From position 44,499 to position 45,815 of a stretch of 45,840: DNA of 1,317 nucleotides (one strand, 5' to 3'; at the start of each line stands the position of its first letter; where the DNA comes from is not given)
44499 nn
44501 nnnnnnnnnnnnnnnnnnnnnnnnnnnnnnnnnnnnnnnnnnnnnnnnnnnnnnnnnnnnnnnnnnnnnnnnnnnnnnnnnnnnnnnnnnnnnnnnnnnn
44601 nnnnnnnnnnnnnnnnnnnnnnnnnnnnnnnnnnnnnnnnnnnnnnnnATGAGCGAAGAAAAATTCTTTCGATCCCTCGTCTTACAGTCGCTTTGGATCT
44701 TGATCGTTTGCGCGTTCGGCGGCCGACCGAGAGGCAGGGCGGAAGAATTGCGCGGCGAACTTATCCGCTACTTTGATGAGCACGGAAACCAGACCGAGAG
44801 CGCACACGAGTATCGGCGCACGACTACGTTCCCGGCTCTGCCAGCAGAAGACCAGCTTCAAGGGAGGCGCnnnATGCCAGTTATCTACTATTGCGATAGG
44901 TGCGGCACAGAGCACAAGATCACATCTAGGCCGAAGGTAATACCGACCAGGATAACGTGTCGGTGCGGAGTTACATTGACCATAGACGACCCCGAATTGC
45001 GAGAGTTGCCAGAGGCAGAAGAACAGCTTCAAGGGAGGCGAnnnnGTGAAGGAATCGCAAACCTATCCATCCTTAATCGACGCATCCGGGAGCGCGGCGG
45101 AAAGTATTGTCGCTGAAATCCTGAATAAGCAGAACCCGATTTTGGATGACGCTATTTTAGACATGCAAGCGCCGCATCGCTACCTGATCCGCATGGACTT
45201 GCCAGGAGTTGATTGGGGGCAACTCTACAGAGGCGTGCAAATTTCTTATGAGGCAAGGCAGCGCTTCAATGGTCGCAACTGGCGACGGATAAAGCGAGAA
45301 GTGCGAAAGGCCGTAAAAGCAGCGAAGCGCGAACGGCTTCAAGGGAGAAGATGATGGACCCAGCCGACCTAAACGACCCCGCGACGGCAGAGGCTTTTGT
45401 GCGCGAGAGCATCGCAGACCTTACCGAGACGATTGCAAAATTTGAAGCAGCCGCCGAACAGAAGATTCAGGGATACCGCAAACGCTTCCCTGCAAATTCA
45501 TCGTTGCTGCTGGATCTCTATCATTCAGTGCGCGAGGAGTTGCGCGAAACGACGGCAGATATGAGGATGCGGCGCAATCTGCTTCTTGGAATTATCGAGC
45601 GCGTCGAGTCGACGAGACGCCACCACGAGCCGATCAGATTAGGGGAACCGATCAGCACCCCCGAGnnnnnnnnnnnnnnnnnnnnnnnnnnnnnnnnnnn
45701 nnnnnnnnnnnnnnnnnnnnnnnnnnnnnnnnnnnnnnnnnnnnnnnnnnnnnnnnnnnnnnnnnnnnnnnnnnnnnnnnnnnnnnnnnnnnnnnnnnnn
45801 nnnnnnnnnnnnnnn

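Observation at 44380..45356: Five gene-junction repeats that also give successive small proteins a shared C-terminal QLQGRR tail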

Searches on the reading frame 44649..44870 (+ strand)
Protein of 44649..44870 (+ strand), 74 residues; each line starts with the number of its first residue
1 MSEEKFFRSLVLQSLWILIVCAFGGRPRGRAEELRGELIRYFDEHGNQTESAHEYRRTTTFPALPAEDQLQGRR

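Call 13: search_protein_families(library=pfam, proteins=[window:44649-44870:+], max_evalue=0.1)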
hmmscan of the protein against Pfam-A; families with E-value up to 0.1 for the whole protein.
window:44649-44870:+ (74 aa): 0 families

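Call 14: search_protein_families(library=phrogs, proteins=[window:44649-44870:+], max_evalue=0.1)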
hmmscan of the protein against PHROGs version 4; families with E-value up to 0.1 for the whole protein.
window:44649-44870:+ (74 aa): 0 families

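Call 20: find_encoding_contigs(protein=window:44649-44870:+, flank=10000, max_places=10)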
Protein window:44649-44870:+ (74 aa): 1 contig read that carries it; 1 place shown.
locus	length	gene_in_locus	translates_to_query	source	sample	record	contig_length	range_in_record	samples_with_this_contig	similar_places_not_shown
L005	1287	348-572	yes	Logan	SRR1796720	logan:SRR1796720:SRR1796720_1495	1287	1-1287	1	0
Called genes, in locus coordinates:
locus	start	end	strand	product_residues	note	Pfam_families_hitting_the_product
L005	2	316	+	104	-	?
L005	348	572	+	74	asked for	-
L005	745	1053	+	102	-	PF20911:GP7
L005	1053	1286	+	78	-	?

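Call 28: find_homologous_proteins(query=window:44649-44870:+, max_evalue=0.01)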
Query seq(74 aa) (74 aa): 1 proteins with E <= 0.01 among 1 candidates.
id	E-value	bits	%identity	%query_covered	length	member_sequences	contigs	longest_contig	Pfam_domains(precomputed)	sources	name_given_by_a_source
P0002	7.6e-43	161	100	100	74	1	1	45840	-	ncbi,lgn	-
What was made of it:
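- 44649..44873 (+): p74: ORFan with one hydrophobic helix (residues 6-24), ending in .............. Only a self-hit among 5.8e9 proteins (call 28).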

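Call 82: search_protein_families(library=padloc, proteins=[window:44649-44870:+], max_evalue=0.1)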
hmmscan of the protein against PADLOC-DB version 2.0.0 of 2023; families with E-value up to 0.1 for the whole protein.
window:44649-44870:+ (74 aa): 0 families

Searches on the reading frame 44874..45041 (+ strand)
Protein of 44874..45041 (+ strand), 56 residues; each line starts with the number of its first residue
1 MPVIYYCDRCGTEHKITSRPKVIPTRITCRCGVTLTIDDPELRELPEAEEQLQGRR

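Call 13: search_protein_families(library=pfam, proteins=[window:44874-45041:+], max_evalue=0.1)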
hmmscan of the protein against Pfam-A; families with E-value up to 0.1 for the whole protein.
window:44874-45041:+ (56 aa): 3 families
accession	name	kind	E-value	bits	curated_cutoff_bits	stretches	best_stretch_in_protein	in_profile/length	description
PF05207.18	Zn_ribbon_CSL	-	0.036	14.2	29.2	0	28-44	20-36/55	CSL zinc finger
PF03804.19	DUF325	-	0.046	13.9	28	1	4-41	80-120/137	Viral proteins of unknown function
PF14354.12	Lar_restr_allev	-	0.064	14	28.6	1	5-43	4-45/58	Restriction alleviation protein Lar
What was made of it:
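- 44874..45044 (+): p56: CxxC...CxC zinc-ribbon-like ORF, ending in ............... Only weak zinc-ribbon Pfam hits (call 13).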

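Call 14: search_protein_families(library=phrogs, proteins=[window:44874-45041:+], max_evalue=0.1)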
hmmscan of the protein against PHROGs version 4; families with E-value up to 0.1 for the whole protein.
window:44874-45041:+ (56 aa): 2 families
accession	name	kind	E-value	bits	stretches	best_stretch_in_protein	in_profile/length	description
phrog_3221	-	unknown function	0.018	15.9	0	28-40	41-53/57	-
phrog_9414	-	unknown function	0.027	15.5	1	2-52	2-53/71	-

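Call 21: find_encoding_contigs(protein=window:44874-45041:+, flank=10000, max_places=10)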
Protein window:44874-45041:+ (56 aa): no gene with exactly this product is on record in the collection.

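Call 43: search_dna_similar(query=window:44874-45041:+, collection=phages, mode=protein, max_evalue=1, max_rows=10)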
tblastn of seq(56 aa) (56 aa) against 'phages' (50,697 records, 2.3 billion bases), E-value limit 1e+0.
No match.
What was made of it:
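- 44874..45044 (+): No match in the phage collection (call 43).
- Tried and rejected: p56 has no hit in the phage collection (call 43).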

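Call 82: search_protein_families(library=padloc, proteins=[window:44874-45041:+], max_evalue=0.1)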
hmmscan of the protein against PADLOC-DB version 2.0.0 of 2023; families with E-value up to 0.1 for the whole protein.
window:44874-45041:+ (56 aa): 0 families

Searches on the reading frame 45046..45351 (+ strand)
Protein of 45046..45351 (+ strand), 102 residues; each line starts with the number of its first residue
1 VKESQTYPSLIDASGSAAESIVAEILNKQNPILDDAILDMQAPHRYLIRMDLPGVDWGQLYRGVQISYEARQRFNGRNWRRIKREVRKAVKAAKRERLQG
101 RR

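Call 13: search_protein_families(library=pfam, proteins=[window:45046-45351:+], max_evalue=0.1)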
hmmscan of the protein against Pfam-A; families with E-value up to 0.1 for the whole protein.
window:45046-45351:+ (102 aa): 1 family
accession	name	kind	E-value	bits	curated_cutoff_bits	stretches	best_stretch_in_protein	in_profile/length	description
PF20911.3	GP7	-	1.9e-08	34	27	1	19-68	6-58/313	Major capsid protein GP7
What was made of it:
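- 45046..45354 (+): p102: N-terminal fragment of a capsid paralogue fused to a basic tail, ending in RLQGRR. PF20911, positions 6-58 of 313 (call 13).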

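Call 14: search_protein_families(library=phrogs, proteins=[window:45046-45351:+], max_evalue=0.1)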
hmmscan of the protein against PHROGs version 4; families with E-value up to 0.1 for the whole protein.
window:45046-45351:+ (102 aa): 1 family
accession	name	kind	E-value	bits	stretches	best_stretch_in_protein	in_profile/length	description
phrog_212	-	head and packaging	5.9e-06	26.9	1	6-67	4-72/301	major head protein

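Call 27: find_homologous_proteins(query=window:45046-45351:+, max_evalue=0.01)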
Query seq(102 aa) (102 aa): 1 proteins with E <= 0.01 among 5 candidates.
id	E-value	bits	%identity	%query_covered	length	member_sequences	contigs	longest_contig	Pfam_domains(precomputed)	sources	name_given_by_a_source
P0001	4.4e-60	218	100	100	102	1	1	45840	PF20911.4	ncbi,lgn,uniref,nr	ncbi:phage major capsid protein [Hyphomicrobium sp. 99]|uniref:phage major capsid protein n=1 Tax=Hy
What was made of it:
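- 45046..45354 (+): ORFan as a whole protein (call 27).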

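Call 44: search_dna_similar(query=window:45046-45351:+, collection=phages, mode=protein, max_evalue=0.001, max_rows=12)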
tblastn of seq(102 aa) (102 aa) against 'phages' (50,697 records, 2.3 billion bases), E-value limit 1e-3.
Records with a match: 1; places in all: 1; records where one place covers at least 80% of the query: 0.
Best place of each record, by identity: <60% 1.
By first word of the organism name: Vibrio 1.
By host as written in the record: Vibrio variabilis R-40492 1.
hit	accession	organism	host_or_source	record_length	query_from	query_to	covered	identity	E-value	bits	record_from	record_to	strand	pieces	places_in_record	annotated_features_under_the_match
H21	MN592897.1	Vibrio phage MZH0603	Vibrio variabilis R-40492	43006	22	64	42%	43.5%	2e-4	44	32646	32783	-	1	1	major capsid protein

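Call 82: search_protein_families(library=padloc, proteins=[window:45046-45351:+], max_evalue=0.1)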
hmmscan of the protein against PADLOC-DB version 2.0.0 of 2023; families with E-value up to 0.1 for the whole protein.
window:45046-45351:+ (102 aa): 0 families

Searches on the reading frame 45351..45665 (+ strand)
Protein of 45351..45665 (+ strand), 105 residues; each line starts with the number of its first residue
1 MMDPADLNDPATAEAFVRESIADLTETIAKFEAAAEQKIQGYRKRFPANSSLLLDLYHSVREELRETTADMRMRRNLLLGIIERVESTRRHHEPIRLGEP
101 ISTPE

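Call 13: search_protein_families(library=pfam, proteins=[window:45351-45665:+], max_evalue=0.1)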
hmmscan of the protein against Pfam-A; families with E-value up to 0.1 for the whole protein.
window:45351-45665:+ (105 aa): 0 families

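Call 14: search_protein_families(library=phrogs, proteins=[window:45351-45665:+], max_evalue=0.1)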
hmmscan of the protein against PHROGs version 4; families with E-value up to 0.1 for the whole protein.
window:45351-45665:+ (105 aa): 1 family
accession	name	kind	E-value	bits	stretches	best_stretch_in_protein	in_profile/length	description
phrog_34503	-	unknown function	0.048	15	1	14-53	20-60/157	-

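Call 37: find_homologous_proteins(query=window:45351-45665:+, max_evalue=0.01)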
Query seq(105 aa) (105 aa): 1 proteins with E <= 0.01 among 11 candidates.
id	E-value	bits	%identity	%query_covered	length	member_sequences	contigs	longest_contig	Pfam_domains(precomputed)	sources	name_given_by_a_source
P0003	7.6e-60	217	100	99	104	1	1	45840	-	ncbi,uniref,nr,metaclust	ncbi:hypothetical protein [Hyphomicrobium sp. 99]|uniref:hypothetical protein n=1 Tax=Hyphomicrobium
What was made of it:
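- Tried and rejected: p74, p102 and p105 hit only themselves (calls 27, 28, 37).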

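Call 82: search_protein_families(library=padloc, proteins=[window:45351-45665:+], max_evalue=0.1)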
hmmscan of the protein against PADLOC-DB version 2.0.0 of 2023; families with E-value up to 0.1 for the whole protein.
window:45351-45665:+ (105 aa): 0 families
